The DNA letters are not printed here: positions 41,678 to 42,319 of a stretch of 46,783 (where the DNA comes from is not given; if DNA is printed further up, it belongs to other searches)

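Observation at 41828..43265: Self-contained plasmid-type (Ib-like) partition cassette in a chromosomal context: ParA, a 113-aa RHH-like protein and 26 phased 8-bp ACGY-WTTT boxes overlapping a consensus promoter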

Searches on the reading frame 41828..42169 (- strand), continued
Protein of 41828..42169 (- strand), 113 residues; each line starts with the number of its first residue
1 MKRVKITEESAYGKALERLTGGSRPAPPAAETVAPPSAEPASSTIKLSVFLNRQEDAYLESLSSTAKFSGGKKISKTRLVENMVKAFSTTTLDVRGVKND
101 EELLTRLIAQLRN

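Call 55: search_solved_structures(query=A2, max_evalue=10, show_alignments=3)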
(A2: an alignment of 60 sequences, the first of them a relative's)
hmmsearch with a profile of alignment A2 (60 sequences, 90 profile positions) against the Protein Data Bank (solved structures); distinct sequences matched with E-value up to 10: 8.
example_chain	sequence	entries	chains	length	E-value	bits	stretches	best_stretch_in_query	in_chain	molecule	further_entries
2l82_A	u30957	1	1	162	0.037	17.2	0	58-83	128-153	DESIGNED PROTEIN OR32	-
2mr5_A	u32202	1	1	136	0.059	16.6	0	46-80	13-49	De novo designed Protein OR457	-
2l69_A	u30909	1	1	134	0.14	15.4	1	48-83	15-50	Rossmann 2x3 fold protein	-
4j29_A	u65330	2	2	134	1.2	12.4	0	46-80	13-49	Engineered Protein OR258 | DE NOVO DESIGNED PROTEIN OR258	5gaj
3icj_A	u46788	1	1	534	1.5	12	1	58-77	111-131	uncharacterized metal-dependent hydrolase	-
2kpo_A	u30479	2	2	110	2.2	11.5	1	48-83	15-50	rossmann 2x2 fold protein | De novo designed rossmann 2x2 fold protein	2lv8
2gjf_A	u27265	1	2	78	2.3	11.5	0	6-33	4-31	DESIGNED PROTEIN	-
6nz1_A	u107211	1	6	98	9.3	9.5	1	45-80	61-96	Design construct XXA_GVDQ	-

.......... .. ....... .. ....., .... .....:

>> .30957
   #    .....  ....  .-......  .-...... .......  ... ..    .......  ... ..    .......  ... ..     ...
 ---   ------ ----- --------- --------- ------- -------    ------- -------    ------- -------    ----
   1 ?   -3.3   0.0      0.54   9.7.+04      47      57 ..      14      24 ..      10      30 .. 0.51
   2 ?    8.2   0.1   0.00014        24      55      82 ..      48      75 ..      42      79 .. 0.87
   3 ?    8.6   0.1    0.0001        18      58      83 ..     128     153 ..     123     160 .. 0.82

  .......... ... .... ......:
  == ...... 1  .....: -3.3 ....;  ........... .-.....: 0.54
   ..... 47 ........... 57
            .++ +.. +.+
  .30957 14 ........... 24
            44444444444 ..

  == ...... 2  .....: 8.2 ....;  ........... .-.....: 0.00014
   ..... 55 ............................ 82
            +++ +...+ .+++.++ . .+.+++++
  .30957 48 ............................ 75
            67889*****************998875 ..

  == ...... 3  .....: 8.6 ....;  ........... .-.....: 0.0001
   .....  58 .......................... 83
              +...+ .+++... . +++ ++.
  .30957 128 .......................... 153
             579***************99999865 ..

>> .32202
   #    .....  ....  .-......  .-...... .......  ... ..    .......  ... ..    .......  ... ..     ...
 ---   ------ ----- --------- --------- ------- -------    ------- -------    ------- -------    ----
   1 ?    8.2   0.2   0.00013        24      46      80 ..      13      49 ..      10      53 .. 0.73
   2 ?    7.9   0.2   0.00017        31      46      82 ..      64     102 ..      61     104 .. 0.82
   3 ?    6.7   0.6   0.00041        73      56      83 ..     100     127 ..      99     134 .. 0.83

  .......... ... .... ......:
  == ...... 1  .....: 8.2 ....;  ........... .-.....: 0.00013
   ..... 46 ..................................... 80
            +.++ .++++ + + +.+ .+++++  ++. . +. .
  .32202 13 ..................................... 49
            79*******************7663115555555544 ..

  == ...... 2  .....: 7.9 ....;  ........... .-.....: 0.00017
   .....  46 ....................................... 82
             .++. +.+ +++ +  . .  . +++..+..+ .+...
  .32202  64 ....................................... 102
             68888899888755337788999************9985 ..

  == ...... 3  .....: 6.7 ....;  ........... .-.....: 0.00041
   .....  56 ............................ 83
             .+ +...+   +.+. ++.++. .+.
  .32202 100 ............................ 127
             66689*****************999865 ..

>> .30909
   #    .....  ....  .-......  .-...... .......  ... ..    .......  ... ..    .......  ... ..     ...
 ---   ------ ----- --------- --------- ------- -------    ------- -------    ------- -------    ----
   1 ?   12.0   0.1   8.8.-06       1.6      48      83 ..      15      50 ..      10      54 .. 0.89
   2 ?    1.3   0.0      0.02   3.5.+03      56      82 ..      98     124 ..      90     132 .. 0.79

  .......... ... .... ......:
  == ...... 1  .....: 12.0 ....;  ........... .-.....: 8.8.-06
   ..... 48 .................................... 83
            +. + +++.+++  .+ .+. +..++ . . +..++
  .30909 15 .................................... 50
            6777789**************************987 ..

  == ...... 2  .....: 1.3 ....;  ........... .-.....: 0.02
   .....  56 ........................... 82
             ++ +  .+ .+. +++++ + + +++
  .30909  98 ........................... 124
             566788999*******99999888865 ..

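Call 56: find_encoding_contigs(protein=P0133, flank=4000, max_places=4)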
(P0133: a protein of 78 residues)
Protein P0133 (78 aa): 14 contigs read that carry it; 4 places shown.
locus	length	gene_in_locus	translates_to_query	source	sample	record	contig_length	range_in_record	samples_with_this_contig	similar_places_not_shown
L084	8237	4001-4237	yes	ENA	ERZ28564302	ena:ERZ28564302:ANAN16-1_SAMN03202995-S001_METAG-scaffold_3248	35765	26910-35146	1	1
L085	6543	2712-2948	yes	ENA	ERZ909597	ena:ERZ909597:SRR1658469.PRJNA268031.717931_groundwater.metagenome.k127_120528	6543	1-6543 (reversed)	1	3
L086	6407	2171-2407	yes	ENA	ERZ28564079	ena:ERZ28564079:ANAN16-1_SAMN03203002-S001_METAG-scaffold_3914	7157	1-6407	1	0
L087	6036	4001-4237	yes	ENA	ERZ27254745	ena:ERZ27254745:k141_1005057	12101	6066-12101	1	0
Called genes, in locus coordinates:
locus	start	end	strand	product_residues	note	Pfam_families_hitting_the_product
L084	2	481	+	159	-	PF03975:CheD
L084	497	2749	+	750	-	PF00989:PAS (faint), PF08448:PAS_4 (faint), PF13188:PAS_8 (faint), PF13426:PAS_9 (faint), PF00512:HisKA, PF02518:HATPase_c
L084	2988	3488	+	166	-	PF01814:Hemerythrin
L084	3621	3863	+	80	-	-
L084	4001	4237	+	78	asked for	-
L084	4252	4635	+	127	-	PF00072:Response_reg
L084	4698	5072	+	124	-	-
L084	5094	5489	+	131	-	PF00072:Response_reg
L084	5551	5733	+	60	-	PF11154:DUF2934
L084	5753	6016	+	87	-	-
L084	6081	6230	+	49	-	-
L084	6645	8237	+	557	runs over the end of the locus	PF08448:PAS_4, PF13188:PAS_8 (faint), PF13426:PAS_9, PF08447:PAS_3 (faint), PF00989:PAS, PF13426:PAS_9, PF00512:HisKA, PF02518:HATPase_c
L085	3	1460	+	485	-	?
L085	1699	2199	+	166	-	PF01814:Hemerythrin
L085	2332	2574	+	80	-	-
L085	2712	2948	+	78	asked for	-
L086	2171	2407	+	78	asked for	-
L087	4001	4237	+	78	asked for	-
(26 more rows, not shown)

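Call 58: predict_structure(alignment_id=A2)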
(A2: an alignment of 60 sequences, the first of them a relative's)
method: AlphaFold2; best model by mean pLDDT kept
length: 113 residues; sequences in the alignment: 60
mean_pLDDT: 89.2   pTM: 0.57
mean pLDDT of the five models: 89.2, 88.3, 87.6, 86.7, 86.4
residues with pLDDT >= 90: 66; 70-90: 44; 50-70: 3; < 50: 0
segments of 3 or more residues with pLDDT < 50: none
pLDDT, mean of each block of 10 residues (from residue 1): 79 78 75 83 89 98 98 97 94 95 95 90
secondary structure, 60 per line:
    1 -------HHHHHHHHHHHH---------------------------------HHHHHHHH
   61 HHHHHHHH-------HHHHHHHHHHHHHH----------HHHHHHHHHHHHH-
elements in order: H8-19 H53-68 H76-89 H100-112

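Call 61: fold_search(model_id=the predicted structure, library=pdb)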
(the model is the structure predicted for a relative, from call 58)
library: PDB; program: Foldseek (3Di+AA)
matches with E <= 10: 14; with E <= 0.001: 0
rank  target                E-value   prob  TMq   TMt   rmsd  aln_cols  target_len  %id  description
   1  8csp_1                1.4e+00  0.15  0.32  0.16  20.7       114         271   13  Human mitochondrial small subunit assembly intermediate (State A) (released 2022-12-14)
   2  6gyg_B                3.2e+00  0.20  0.30  0.51   9.1        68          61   15  X-ray structure of the apo form of the establishement gene regulator Reg576 of the G+ plasmid p576 (released 2018-10-17)
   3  6hcg_P                4.7e+00  0.12  0.31  0.35   4.9        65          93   15  Klebsiella pneumoniae type II secretion system outer membrane complex. PulD, PulS and PulC HR domain. (released 2019-11-27)
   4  7r5a_D                5.8e+00  0.16  0.31  0.63   4.7        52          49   10  Vibrio cholera ParD2:ParE2 antitoxin:toxin complex (released 2022-04-27)
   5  1wty_A                5.8e+00  0.08  0.20  0.20   9.9        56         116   11  Crystal structure of a probable nucleotidyl transferase protein from thermus thermophilus HB8 (released 2004-12-07)
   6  2m4e_MODEL_1_A        5.8e+00  0.06  0.21  0.26   9.8        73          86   15  Solution NMR structure of VV2_0175 from Vibrio vulnificus, NESG target VnR1 and CSGID target IDP91333 (released 2013-03-13)
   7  8zha                  5.8e+00  0.03  0.18  0.15  10.8        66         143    9  HIV-1 integrase core domain in complex with compound 15 (released 2024-07-10)
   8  5x3t_E                7.1e+00  0.08  0.26  0.44   6.5        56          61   20  VapBC from Mycobacterium tuberculosis (released 2017-06-07)
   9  4a56                  8.2e+00  0.08  0.30  0.35   5.2        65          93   15  Crystal structure of the type 2 secretion system pilotin from Klebsiella Oxytoca (released 2011-12-07)
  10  3lpu                  8.7e+00  0.02  0.18  0.15  10.7        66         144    9  HIV integrase (released 2010-05-12)
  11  4nqa_B                9.3e+00  0.01  0.15  0.07  23.6       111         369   10  Crystal structure of liganded hRXR-alpha/hLXR-beta heterodimer on DNA (released 2014-02-26)
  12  1dp3_MODEL_1_A        1.0e+01  0.07  0.26  0.48   8.6        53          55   11  SOLUTION STRUCTURE OF THE DNA BINDING DOMAIN OF THE TRAM PROTEIN (released 2001-04-04)
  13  2qby_B                1.0e+01  0.05  0.24  0.10   9.0        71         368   14  Crystal structure of a heterodimer of Cdc6/Orc1 initiators bound to origin DNA (from S. solfataricus) (released 2007-09-11)
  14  9fia_B2               1.0e+01  0.01  0.18  0.07  27.0       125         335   14  SSU(body) structure derived from the SSU sample of the mitoribosome from T. gondii. (released 2024-12-11)

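Call 65: fold_search(model_id=the predicted structure, library=viral)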
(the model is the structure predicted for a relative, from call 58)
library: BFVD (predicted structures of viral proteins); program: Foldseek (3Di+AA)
matches with E <= 10: 58; with E <= 0.001: 0
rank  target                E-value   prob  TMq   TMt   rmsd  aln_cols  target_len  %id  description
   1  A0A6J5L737            3.2e-01  0.21  0.26  0.24  15.7       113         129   18  Uncharacterized protein [uncultured Caudovirales phage]
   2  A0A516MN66            3.4e-01  0.94  0.44  0.69   5.9        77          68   10  (no name in the UniProt tables at hand)
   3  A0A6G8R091            9.4e-01  0.21  0.36  0.31  20.2       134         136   14  Ribbon-helix-helix DNA binding domain protein [Gordonia phage DumpsterDude]
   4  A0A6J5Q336            1.6e+00  0.08  0.20  0.20  15.7       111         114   13  Uncharacterized protein [uncultured Caudovirales phage]
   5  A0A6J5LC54            1.7e+00  0.51  0.38  0.59   8.4        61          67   10  Uncharacterized protein [uncultured Caudovirales phage]
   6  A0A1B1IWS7            1.9e+00  0.10  0.22  0.26  22.1        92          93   17  (no name in the UniProt tables at hand)
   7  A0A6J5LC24            2.0e+00  0.51  0.37  0.62   4.5        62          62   11  Uncharacterized protein [uncultured Caudovirales phage]
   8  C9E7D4                2.0e+00  0.38  0.41  0.53   9.6        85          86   12  RstR [Affertcholeramvirus CTXphi]
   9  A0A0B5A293            2.0e+00  0.03  0.16  0.14  26.5       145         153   14  Lipoprotein [Yersinia phage vB_YenM_TG1]
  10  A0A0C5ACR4            2.4e+00  0.10  0.27  0.24  12.0        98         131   14  (no name in the UniProt tables at hand)
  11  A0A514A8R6            2.8e+00  0.08  0.19  0.27  14.2        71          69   14  Uncharacterized protein [Pantoea phage Kyle]
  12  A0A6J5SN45            2.8e+00  0.06  0.23  0.12  10.0       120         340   16  DnaA N-terminal domain containing protein [uncultured Caudovirales phage]
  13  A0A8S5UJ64            3.0e+00  0.12  0.22  0.31  16.1        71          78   14  Uncharacterized protein [Siphoviridae sp. ctTDf8]
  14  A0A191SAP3            3.2e+00  0.03  0.17  0.11  23.5       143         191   10  (no name in the UniProt tables at hand)
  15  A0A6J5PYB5            3.2e+00  0.02  0.16  0.15  29.9       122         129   12  Uncharacterized protein [uncultured Caudovirales phage]
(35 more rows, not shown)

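Call 74: search_dna_similar(query=window:41828-42169:-, collection=plasmids, mode=protein, max_evalue=0.01, max_rows=10)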
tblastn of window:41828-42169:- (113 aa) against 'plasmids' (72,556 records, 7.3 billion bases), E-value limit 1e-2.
No match.

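Call 75: search_dna_similar(query=window:41828-42169:-, collection=phages, mode=protein, max_evalue=0.01, max_rows=10)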
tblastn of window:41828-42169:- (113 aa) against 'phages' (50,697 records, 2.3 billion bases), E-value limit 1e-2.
No match.

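Call 76: find_related_loci(query=A1, collection=viral_contigs, flank=5000)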
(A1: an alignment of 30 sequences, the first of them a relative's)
Query A1 (113 aa) in viral_contigs; peptide patterns used: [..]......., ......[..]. (x = any residue, [..] = any of these).
31 stretches matched a pattern, but none encodes a relative of the query by tblastn (E <= 1e-3).

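Call 82: find_encoding_contigs(protein=P0138, flank=5000, max_places=4)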
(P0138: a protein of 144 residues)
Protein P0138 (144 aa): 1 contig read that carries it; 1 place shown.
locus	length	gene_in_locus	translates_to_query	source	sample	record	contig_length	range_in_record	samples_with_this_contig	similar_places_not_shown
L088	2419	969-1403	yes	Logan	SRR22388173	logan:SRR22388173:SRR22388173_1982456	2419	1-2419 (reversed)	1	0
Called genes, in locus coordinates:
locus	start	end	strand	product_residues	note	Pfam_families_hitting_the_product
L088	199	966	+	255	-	PF00142:Fer4_NifH, PF01656:CbiA, PF02374:ArsA_ATPase (weak), PF06564:CBP_BcsQ (weak), PF09140:MipZ (weak), PF10609:ParA, PF13614:AAA_31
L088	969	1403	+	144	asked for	-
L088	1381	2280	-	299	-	PF02195:ParB_N, PF17762:HTH_ParB, PF01381:HTH_3 (weak)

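Call 83: search_protein_families(library=pfam, proteins=[P0234, P0138, P0145, P0165, P0183, P0207, P0235, P0227, P0147], max_evalue=1)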
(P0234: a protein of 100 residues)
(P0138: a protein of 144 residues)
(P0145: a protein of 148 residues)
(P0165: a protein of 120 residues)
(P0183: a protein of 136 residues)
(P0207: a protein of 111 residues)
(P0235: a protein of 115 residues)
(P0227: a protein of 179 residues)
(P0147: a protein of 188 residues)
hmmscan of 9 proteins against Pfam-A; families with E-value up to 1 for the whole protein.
P0234 (100 aa): 3 families
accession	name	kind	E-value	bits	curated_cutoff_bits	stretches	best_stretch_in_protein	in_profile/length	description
PF12651.13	RHH_3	-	9.4e-05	22.7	21.6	1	53-97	1-39/44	Ribbon-helix-helix domain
PF01402.27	RHH_1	-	0.063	13.7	20.5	1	74-98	14-37/39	Ribbon-helix-helix protein, copG family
PF23976.1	DUF7302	-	0.076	13.8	24.9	1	5-50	12-57/61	Family of unknown function (DUF7302)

P0138 (144 aa): 0 families

P0145 (148 aa): 2 families
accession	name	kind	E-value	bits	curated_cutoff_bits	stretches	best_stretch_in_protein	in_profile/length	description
PF19141.5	DUF5824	-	0.038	14.6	25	1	47-106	30-91/127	Family of unknown function (DUF5824)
PF14357.11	DUF4404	-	0.086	13.9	27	1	30-74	29-69/83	Domain of unknown function (DUF4404)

P0165 (120 aa): 0 families

P0183 (136 aa): 0 families

P0207 (111 aa): 0 families

P0235 (115 aa): 0 families

P0227 (179 aa): 1 family
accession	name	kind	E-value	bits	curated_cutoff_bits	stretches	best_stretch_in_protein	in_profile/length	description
PF01402.27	RHH_1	-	0.31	11.5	20.5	1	105-143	1-33/39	Ribbon-helix-helix protein, copG family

P0147 (188 aa): 2 families
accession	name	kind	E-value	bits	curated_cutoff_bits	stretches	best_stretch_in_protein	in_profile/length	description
PF13977.11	TetR_C_6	-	0.029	15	27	1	20-63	46-92/115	BetI-type transcriptional repressor, C-terminal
PF01402.27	RHH_1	-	0.046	14.1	20.5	0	118-161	1-38/39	Ribbon-helix-helix protein, copG family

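Call 84: find_encoding_contigs(protein=P0234, flank=5000, max_places=4)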
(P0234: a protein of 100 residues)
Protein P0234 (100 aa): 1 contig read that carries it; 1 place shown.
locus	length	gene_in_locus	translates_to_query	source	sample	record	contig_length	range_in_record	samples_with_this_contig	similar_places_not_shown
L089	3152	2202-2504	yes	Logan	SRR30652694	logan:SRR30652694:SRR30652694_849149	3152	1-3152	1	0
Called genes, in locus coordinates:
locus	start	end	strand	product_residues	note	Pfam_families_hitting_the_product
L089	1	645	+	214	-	?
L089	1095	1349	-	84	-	-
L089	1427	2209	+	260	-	PF00142:Fer4_NifH, PF01656:CbiA, PF02374:ArsA_ATPase, PF06564:CBP_BcsQ, PF09140:MipZ (weak), PF10609:ParA, PF13614:AAA_31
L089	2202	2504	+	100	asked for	-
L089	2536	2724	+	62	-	-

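Call 85: find_encoding_contigs(protein=P0207, flank=5000, max_places=4)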
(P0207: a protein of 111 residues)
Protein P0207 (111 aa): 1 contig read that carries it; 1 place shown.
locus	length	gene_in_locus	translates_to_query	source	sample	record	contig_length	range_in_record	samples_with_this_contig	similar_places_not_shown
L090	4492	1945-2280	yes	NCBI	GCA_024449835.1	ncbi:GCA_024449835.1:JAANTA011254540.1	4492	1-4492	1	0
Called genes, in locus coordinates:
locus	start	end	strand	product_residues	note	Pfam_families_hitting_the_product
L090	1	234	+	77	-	?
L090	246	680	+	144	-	-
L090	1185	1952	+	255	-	PF00142:Fer4_NifH, PF01656:CbiA, PF06564:CBP_BcsQ, PF09140:MipZ, PF10609:ParA (weak), PF13614:AAA_31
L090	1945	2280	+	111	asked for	-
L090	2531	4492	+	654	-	?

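Call 92: find_homologous_proteins(query=L088:1381-2277:-, max_evalue=1e-10)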
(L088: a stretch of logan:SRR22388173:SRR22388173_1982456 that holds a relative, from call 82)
Query L088:1381-2277:- (298 aa): 5780 proteins with E <= 1e-10 among 8000 candidates; the best 120 are listed.
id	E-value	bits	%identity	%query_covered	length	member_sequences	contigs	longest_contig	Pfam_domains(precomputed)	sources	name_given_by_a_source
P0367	3.6e-184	629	100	100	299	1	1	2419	PF01381.29,PF17762.9,PF02195.27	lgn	-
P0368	5.3e-52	195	40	56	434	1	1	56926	PF20432.5,PF01381.29,PF25133.2,PF17762.9,PF08535.16,PF10279.15,PF13560.13,PF02195.27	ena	-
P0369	5.0e-39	153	45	67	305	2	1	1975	PF17762.9,PF23552.3,PF02195.27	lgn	-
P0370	9.4e-39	152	43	62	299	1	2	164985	PF17762.9,PF23552.3,PF02195.27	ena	-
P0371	3.0e-38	150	43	65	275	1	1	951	PF17762.9,PF23552.3,PF02195.27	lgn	-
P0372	3.2e-38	150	41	67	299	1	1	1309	PF17762.9,PF23552.3,PF02195.27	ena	-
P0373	4.1e-38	150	38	69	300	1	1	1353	PF17762.9,PF02195.27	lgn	-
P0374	5.6e-38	149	40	72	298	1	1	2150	PF17762.9,PF02195.27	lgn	-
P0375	3.5e-37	147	45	64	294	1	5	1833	PF17762.9,PF23552.3,PF02195.27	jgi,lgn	-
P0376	6.3e-37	146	45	64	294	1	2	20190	PF17762.9,PF23552.3,PF02195.27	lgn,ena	-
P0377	6.7e-37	146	41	66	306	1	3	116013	PF17762.9,PF02195.27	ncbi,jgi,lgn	-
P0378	7.7e-37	146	43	66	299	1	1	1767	PF17762.9,PF23552.3,PF02195.27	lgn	-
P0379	9.2e-37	145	42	72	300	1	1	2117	PF17762.9,PF23552.3,PF02195.27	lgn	-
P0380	9.3e-37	145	42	66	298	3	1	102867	PF17762.9,PF02195.27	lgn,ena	-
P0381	1.0e-36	145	42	74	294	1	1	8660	PF17762.9,PF23552.3,PF02195.27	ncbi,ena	ncbi:MAG TPA: ParB/RepB/Spo0J family partition protein [Thermaerobacter sp.]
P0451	1.2e-34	139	41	68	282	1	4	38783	PF01381.29,PF17762.9,PF02195.27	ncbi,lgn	ncbi:MAG: nucleoid occlusion protein [Chloroflexota bacterium]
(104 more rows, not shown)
